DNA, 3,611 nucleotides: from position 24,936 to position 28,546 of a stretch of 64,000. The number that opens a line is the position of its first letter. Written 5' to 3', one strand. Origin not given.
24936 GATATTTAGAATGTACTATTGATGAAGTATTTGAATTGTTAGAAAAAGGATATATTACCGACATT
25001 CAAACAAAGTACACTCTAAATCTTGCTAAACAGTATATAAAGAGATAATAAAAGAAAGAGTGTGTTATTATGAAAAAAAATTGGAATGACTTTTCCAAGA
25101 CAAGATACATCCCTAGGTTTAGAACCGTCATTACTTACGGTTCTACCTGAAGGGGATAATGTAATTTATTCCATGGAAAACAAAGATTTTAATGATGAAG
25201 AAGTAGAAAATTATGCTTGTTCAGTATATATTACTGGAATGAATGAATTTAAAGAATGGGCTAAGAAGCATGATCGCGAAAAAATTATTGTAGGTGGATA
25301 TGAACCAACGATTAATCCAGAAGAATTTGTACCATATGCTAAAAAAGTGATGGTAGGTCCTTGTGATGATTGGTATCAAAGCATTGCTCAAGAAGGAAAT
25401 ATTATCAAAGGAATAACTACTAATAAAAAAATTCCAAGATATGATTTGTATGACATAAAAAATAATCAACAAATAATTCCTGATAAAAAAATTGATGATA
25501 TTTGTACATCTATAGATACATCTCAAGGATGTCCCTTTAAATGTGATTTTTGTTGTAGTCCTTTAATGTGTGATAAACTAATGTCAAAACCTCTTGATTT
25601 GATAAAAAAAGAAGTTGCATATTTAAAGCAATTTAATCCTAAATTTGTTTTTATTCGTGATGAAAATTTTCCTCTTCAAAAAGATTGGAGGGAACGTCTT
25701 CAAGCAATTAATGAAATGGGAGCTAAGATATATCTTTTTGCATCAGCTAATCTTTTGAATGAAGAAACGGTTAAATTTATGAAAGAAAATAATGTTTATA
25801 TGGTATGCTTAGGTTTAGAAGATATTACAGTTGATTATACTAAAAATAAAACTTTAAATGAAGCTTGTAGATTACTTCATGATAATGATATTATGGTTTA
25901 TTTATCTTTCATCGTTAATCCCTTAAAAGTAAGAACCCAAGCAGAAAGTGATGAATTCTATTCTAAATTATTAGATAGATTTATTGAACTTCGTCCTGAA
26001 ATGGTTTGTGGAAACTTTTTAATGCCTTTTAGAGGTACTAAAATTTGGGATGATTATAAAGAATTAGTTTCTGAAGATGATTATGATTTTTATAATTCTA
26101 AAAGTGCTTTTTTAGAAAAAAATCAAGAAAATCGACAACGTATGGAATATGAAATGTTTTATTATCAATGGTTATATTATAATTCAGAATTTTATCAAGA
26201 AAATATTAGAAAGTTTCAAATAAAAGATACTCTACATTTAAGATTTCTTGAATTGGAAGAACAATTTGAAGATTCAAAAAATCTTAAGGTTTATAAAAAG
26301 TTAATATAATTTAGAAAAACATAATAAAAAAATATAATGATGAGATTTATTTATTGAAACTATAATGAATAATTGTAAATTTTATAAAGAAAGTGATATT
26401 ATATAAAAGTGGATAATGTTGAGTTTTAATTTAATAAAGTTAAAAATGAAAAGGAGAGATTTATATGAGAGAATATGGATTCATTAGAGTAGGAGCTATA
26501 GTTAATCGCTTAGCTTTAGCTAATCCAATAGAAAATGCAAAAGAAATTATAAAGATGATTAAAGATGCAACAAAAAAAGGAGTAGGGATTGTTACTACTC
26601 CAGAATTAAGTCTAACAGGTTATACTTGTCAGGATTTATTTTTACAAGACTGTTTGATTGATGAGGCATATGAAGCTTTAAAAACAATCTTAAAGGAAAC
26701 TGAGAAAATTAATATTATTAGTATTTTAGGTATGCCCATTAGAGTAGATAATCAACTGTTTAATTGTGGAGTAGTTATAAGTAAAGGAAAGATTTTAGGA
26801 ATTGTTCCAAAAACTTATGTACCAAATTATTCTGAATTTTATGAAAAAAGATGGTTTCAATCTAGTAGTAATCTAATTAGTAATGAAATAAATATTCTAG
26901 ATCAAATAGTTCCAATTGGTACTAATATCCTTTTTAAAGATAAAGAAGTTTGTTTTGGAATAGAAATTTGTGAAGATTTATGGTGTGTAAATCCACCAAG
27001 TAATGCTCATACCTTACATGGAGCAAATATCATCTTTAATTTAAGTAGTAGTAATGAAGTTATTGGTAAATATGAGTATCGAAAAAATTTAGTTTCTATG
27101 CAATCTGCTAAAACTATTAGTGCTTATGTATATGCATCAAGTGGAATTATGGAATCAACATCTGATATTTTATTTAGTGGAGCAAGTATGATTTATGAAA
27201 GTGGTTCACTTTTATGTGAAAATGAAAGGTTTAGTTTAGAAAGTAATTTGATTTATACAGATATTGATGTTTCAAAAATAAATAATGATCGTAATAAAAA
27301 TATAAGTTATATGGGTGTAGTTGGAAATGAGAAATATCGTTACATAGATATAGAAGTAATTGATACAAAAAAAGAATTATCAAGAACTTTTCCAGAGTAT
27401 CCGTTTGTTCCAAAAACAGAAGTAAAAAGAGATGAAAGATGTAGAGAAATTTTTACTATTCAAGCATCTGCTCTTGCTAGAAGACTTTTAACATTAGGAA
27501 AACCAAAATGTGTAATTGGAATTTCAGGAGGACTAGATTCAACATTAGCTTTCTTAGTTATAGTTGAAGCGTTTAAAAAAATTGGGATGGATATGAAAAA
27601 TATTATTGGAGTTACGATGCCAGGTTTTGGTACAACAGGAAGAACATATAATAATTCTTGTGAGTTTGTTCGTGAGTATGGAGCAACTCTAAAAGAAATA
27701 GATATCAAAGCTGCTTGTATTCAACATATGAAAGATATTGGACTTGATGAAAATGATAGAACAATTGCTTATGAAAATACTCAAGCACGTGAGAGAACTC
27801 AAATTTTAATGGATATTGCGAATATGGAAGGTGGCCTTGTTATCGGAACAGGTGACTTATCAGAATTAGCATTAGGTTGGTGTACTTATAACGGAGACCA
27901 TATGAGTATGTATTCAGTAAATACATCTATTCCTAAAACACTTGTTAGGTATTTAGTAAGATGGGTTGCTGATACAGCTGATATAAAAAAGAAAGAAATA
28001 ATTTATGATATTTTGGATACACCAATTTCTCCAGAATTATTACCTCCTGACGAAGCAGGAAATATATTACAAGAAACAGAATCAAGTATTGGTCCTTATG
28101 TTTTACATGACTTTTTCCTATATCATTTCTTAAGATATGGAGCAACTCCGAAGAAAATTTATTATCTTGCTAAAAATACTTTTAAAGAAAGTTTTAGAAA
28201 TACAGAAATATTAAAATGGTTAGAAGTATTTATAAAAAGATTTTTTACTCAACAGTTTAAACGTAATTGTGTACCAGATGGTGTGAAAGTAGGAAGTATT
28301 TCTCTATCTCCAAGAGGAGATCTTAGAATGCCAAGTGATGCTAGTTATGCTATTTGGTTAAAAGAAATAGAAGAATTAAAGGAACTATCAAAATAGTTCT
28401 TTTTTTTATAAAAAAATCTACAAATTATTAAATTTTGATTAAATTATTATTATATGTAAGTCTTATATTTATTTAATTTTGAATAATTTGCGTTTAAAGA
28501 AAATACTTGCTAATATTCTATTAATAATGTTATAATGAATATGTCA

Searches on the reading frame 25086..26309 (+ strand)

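Call 48: search_protein_families(library=pfam, proteins=[window:25086-26309:+], max_evalue=0.001)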
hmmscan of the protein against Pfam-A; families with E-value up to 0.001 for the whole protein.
window:25086-26309:+ (407 aa): 1 family
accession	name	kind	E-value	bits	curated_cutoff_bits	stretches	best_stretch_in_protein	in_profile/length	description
PF04055.27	Radical_SAM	-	1.2e-11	45.5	29.5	1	145-251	3-116/166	Radical SAM superfamily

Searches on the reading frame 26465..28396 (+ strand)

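Call 42: search_protein_families(library=ncbifam, proteins=[window:26465-28396:+], max_evalue=0.00001)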
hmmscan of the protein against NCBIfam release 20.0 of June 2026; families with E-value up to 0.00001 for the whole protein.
window:26465-28396:+ (643 aa): 7 families
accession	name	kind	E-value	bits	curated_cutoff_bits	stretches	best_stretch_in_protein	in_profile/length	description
NF002730.0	PRK02628.1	equivalog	9e-262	870.1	473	1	2-639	8-674/677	NAD(+) synthase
NF010588.0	PRK13981.1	equivalog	3.7e-68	230.2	479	1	23-611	21-527/546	NAD+ synthase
NF010587.0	PRK13980.1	equivalog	1.5e-24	86.6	255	1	334-509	19-186/267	NAD+ synthase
TIGR00552.1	nadE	equivalog_domain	3.2e-24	85.5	63.65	1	344-510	20-183/251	NAD(+) synthase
TIGR03381.1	agmatine_aguB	equivalog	3.1e-12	46.4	410.25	1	21-278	14-264/279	N-carbamoylputrescine amidase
NF001979.1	PRK00768.1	equivalog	7e-11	42.1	250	1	338-508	29-204/266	NAD(+) synthase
NF002048.0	PRK00876.1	subfamily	6.6e-06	25.1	313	0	336-417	26-103/330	NAD(+) synthase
